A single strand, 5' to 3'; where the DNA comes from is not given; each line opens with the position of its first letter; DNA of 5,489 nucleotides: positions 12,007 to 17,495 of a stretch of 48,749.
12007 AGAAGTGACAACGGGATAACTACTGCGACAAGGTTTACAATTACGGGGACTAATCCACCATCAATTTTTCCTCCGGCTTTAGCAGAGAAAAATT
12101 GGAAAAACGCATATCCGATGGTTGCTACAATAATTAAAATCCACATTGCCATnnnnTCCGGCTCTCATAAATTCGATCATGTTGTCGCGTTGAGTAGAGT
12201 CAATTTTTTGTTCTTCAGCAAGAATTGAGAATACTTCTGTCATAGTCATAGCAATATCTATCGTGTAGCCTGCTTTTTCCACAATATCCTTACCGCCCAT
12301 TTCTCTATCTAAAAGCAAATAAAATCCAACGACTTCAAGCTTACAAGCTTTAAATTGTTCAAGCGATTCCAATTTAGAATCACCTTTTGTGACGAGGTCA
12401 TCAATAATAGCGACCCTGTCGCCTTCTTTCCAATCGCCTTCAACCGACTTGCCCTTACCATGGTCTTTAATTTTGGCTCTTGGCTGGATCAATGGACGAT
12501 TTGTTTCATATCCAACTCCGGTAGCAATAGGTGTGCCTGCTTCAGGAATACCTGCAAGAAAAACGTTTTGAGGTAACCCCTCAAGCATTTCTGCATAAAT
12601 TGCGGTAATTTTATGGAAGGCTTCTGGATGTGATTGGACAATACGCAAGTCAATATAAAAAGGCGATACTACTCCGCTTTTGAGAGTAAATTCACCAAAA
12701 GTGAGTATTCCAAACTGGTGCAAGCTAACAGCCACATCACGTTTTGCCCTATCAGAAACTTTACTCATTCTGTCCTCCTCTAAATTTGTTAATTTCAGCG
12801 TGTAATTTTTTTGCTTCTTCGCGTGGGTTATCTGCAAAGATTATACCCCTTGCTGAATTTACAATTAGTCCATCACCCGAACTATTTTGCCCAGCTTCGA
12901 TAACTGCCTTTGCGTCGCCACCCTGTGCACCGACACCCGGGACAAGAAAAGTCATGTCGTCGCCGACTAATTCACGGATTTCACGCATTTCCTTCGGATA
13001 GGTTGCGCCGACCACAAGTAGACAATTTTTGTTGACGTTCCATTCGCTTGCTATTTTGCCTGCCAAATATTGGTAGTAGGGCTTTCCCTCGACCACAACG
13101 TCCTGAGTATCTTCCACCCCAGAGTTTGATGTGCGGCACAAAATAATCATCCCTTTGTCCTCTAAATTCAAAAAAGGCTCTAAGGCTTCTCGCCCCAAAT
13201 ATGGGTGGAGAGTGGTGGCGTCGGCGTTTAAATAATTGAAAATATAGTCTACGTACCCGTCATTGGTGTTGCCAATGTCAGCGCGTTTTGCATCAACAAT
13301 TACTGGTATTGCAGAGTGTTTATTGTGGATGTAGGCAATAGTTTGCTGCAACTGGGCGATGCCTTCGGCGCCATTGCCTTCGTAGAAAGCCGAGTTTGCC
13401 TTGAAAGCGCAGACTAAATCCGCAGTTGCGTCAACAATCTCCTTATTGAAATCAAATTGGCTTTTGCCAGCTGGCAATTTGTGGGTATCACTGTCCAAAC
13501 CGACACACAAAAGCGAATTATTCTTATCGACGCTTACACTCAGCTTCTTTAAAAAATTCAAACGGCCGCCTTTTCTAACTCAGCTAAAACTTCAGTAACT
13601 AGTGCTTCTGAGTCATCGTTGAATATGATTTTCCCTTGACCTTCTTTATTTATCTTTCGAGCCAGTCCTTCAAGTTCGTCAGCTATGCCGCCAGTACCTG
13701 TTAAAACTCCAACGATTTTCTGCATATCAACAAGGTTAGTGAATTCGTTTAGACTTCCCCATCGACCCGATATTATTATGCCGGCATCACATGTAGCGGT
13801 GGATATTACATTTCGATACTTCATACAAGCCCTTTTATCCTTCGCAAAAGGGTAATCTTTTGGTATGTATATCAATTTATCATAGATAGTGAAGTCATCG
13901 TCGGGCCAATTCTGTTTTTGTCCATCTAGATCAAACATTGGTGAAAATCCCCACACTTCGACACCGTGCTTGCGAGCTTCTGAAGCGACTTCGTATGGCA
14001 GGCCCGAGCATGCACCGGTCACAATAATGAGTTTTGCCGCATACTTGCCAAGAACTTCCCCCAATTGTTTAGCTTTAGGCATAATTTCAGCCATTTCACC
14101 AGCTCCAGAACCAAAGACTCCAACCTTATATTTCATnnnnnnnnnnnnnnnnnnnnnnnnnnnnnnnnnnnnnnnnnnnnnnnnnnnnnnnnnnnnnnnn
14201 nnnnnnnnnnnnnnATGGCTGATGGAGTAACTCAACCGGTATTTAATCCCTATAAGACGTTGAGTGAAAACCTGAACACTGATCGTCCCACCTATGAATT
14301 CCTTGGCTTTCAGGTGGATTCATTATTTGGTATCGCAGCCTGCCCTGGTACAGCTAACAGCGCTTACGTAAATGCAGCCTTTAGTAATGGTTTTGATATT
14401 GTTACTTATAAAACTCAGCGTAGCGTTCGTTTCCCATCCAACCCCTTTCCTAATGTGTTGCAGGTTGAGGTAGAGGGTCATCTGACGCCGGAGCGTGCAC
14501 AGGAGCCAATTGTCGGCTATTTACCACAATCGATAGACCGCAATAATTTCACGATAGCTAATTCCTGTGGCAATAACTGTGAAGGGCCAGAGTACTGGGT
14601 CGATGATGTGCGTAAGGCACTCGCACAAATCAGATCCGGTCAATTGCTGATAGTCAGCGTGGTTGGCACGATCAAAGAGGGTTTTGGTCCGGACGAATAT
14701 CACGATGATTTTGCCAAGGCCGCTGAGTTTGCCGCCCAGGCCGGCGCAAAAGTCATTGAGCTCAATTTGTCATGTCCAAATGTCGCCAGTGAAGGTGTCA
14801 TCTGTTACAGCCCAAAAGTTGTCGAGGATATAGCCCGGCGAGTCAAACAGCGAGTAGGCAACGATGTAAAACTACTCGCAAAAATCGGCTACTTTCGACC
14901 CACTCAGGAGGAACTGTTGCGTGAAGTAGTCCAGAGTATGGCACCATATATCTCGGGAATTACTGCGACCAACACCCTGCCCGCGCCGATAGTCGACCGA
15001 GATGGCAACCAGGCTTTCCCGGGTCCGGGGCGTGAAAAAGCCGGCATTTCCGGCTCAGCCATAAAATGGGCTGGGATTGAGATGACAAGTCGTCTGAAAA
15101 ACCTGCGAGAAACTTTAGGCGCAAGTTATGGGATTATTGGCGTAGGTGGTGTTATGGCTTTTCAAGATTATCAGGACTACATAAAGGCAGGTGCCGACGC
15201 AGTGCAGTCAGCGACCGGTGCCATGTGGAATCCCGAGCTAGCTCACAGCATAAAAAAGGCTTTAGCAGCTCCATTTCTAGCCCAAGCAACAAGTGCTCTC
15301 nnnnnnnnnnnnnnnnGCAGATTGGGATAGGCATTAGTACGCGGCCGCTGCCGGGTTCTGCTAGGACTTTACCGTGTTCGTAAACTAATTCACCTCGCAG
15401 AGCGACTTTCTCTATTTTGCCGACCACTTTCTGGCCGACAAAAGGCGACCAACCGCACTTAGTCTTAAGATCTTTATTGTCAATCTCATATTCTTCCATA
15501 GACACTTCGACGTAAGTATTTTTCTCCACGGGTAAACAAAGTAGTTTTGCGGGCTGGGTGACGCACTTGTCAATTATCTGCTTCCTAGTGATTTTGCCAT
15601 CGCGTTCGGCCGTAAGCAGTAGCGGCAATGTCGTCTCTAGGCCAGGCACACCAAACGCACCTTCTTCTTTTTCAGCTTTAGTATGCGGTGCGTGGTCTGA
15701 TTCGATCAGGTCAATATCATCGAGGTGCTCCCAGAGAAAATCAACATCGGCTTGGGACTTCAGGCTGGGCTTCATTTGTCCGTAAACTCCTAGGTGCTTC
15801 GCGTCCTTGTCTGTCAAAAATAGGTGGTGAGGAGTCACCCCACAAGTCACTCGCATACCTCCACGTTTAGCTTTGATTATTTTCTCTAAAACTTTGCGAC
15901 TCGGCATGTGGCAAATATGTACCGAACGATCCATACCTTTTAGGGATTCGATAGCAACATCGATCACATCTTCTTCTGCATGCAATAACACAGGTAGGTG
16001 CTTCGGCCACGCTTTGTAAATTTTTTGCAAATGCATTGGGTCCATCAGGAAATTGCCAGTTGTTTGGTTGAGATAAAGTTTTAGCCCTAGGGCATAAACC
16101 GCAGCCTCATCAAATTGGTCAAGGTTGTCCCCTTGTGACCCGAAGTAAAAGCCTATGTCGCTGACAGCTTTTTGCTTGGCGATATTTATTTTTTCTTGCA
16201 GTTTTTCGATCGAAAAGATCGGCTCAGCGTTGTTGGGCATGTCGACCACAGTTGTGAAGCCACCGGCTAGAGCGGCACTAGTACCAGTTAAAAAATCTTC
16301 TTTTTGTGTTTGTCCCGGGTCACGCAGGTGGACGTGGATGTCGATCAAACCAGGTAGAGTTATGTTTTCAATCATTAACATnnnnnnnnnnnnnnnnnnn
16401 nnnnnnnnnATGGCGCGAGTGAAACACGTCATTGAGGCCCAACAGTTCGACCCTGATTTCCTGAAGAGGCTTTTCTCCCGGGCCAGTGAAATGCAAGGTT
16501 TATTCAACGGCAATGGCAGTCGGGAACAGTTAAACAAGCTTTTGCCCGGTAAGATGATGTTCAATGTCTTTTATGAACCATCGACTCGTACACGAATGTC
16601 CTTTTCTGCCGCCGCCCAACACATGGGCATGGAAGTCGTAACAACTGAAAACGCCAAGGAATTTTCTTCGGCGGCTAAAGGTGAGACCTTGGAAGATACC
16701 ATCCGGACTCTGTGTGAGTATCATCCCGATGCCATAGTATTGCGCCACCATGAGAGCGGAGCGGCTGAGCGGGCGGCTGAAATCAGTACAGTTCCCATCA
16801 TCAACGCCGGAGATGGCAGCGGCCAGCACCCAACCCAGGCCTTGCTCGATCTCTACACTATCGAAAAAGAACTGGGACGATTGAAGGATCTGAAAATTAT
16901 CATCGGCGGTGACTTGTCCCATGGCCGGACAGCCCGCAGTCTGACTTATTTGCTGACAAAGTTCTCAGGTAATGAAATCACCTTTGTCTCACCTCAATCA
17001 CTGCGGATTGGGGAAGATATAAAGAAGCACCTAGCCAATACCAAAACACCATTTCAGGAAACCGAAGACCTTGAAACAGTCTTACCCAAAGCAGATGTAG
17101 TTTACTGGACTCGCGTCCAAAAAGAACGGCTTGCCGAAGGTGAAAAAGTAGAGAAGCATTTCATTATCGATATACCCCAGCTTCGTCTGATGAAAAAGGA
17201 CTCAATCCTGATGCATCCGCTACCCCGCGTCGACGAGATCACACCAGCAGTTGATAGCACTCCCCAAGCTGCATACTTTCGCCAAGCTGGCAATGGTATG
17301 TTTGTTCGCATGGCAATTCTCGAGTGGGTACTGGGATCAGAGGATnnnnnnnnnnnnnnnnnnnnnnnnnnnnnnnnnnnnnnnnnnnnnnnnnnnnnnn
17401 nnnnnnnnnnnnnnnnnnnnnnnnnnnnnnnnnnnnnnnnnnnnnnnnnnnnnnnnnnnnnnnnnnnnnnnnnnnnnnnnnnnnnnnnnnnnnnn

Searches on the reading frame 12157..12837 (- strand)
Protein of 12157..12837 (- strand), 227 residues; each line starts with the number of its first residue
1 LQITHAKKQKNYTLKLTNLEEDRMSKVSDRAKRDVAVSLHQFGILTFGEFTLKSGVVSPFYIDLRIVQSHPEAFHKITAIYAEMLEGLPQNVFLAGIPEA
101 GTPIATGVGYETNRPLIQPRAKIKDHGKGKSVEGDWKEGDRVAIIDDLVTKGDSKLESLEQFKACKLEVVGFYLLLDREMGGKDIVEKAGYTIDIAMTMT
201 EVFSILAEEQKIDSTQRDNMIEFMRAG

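Call 87: search_protein_families(library=pfam, max_evalue=0.0001, proteins=[window:12157-12837:-])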
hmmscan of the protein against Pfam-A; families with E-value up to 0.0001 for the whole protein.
window:12157-12837:- (227 aa): 1 family
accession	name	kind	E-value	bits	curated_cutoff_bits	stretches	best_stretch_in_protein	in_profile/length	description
PF00156.33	Pribosyltran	-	3.7e-05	23.5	26.3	1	68-186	6-134/158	Phosphoribosyl transferase domain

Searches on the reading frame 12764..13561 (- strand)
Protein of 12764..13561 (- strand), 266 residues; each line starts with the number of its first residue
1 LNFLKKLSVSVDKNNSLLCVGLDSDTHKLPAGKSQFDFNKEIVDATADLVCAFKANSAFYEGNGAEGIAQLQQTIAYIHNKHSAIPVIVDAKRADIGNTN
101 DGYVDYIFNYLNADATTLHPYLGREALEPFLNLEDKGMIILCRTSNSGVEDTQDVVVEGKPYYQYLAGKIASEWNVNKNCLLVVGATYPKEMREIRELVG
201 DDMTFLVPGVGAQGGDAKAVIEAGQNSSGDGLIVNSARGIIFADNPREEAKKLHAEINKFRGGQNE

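Call 88: search_protein_families(library=pfam, max_evalue=0.0001, proteins=[window:12764-13561:-])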
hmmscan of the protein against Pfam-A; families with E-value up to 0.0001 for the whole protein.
window:12764-13561:- (266 aa): 1 family
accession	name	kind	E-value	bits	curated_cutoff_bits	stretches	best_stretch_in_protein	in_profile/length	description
PF00215.30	OMPdecase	-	1.3e-33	117.2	27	1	17-252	2-220/221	Orotidine 5'-phosphate decarboxylase / HUMPS family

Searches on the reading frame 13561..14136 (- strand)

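Call 88: search_protein_families(library=pfam, max_evalue=0.0001, proteins=[window:13561-14136:-])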
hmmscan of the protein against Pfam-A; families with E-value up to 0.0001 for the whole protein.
window:13561-14136:- (192 aa): 1 family
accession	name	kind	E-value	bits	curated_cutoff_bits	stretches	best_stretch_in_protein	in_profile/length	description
PF18306.6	LDcluster4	-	3.8e-17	62.8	26.3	1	2-176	1-147/151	SLOG cluster4 family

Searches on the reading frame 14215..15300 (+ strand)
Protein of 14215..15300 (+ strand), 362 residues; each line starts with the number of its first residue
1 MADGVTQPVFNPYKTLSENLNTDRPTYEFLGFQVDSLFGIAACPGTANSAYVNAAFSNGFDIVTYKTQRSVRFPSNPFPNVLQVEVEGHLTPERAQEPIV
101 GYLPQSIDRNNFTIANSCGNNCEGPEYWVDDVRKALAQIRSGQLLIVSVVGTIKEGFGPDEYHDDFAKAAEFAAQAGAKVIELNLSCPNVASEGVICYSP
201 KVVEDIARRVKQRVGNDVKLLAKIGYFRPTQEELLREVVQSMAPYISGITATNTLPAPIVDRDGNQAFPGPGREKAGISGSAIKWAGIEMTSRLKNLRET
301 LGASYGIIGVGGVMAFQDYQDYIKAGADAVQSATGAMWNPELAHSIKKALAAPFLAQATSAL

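Call 32: search_protein_families(library=ncbifam, max_evalue=0.001, proteins=[window:14215-15300:+])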
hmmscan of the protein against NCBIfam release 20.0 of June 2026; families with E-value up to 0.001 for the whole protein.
window:14215-15300:+ (362 aa): 13 families
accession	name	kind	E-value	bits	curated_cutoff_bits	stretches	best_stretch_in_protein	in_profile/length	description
NF005574.0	PRK07259.1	equivalog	7.7e-25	87.4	269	1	96-352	50-285/304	dihydroorotate dehydrogenase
TIGR01037.2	pyrD_sub1_fam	subfamily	1.5e-22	80.1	270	1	97-356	47-286/300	dihydroorotate dehydrogenase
NF006183.0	PRK08318.1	equivalog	3e-18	65.8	335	1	163-337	112-286/422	NAD-dependent dihydropyrimidine dehydrogenase subunit PreA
NF041011.1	dihydoor_dh_Arch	equivalog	1.4e-17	63.7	330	1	137-350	79-269/289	dihydroorotate dehydrogenase PyrD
NF002702.0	PRK02506.1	equivalog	9.5e-17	61.1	301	1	112-335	65-274/313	dihydroorotate oxidase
NF003652.0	PRK05286.2-5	equivalog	2.2e-16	60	267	1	114-352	115-342/353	quinone-dependent dihydroorotate dehydrogenase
TIGR01036.1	pyrD_sub2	equivalog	5.3e-15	55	200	1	113-352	109-337/356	dihydroorotate dehydrogenase (quinone)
NF003651.0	PRK05286.2-4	equivalog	7.6e-14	51.1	448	1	116-352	128-358/377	quinone-dependent dihydroorotate dehydrogenase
NF003646.0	PRK05286.1-4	equivalog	1.9e-13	49.9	457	1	113-351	108-337/341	quinone-dependent dihydroorotate dehydrogenase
NF003648.0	PRK05286.2-1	equivalog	2.6e-11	43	433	1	115-355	116-341/360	quinone-dependent dihydroorotate dehydrogenase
NF003645.0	PRK05286.1-2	equivalog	9.3e-11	41.2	366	1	113-354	109-339/359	quinone-dependent dihydroorotate dehydrogenase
NF003644.0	PRK05286.1-1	equivalog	3.5e-10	39.5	418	1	113-344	108-330/336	quinone-dependent dihydroorotate dehydrogenase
NF003650.0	PRK05286.2-3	equivalog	7e-09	35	477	1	160-351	183-370/393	quinone-dependent dihydroorotate dehydrogenase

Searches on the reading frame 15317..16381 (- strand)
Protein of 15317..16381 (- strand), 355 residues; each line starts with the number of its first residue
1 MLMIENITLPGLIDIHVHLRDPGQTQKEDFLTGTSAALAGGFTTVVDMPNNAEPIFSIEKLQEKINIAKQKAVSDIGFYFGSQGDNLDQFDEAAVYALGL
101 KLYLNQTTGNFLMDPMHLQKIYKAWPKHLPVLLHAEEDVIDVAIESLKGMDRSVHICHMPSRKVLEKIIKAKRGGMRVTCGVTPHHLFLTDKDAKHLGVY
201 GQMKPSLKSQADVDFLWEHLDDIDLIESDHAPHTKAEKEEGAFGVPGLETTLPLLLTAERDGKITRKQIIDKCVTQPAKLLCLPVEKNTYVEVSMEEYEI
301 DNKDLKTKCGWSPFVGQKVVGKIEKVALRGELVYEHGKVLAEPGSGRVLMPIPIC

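Call 88: search_protein_families(library=pfam, max_evalue=0.0001, proteins=[window:15317-16381:-])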
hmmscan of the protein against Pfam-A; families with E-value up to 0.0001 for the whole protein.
window:15317-16381:- (355 aa): 1 family
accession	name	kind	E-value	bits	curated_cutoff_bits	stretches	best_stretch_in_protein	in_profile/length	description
PF01979.26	Amidohydro_1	-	6.7e-13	49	25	1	8-281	2-298/345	Amidohydrolase family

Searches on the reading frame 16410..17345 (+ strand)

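Call 32: search_protein_families(library=ncbifam, max_evalue=0.001, proteins=[window:16410-17345:+])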
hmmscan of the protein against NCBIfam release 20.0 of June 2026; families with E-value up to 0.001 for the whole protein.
window:16410-17345:+ (312 aa): 17 families
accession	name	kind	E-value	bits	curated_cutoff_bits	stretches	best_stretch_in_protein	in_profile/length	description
TIGR00670.1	asp_carb_tr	equivalog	5.4e-97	324.6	236.95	1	5-308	1-303/304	aspartate carbamoyltransferase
NF002032.1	PRK00856.1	equivalog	5.4e-94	314.7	263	1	5-307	1-296/297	aspartate carbamoyltransferase catalytic subunit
NF008853.0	PRK11891.1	equivalog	4.1e-74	249.7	560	1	5-311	89-401/430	aspartate carbamoyltransferase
NF006046.0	PRK08192.1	equivalog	3.8e-70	236.8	512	1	5-311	7-320/339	aspartate carbamoyltransferase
NF001986.0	PRK00779.1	subfamily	3.2e-43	148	306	1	3-309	4-305/307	ornithine carbamoyltransferase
NF010387.0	PRK13814.1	equivalog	6.9e-41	140.1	660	1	6-308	7-303/310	aspartate carbamoyltransferase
TIGR00658.1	orni_carb_tr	equivalog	6.8e-37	127.3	280.85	1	5-308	1-303/304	ornithine carbamoyltransferase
NF009916.0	PRK13376.1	equivalog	1.1e-30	106.6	800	1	50-308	53-333/525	bifunctional aspartate carbamoyltransferase catalytic subunit/aspartate carbamoyltransferase regulatory subunit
TIGR04384.1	putr_carbamoyl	exception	2.5e-23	82.7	500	1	35-308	26-307/330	putrescine carbamoyltransferase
NF011380.0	PRK14805.1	equivalog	4.5e-21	75.2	421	1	5-308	2-300/302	ornithine carbamoyltransferase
NF003286.0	PRK04284.1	subfamily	1.9e-18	66.7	515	1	43-277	41-280/332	ornithine carbamoyltransferase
NF003384.0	PRK04523.1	equivalog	3.9e-18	65.6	288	1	4-309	3-334/336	N-acetylornithine carbamoyltransferase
NF002470.0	PRK01713.1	equivalog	5e-12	45.9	545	1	44-274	43-278/334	ornithine carbamoyltransferase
NF009213.0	PRK12562.1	subfamily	2.1e-11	43.8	559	1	5-197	7-191/334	ornithine carbamoyltransferase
NF005538.0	PRK07200.1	equivalog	3.3e-10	39.5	453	1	15-232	32-268/396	knotted carbamoyltransferase YgeW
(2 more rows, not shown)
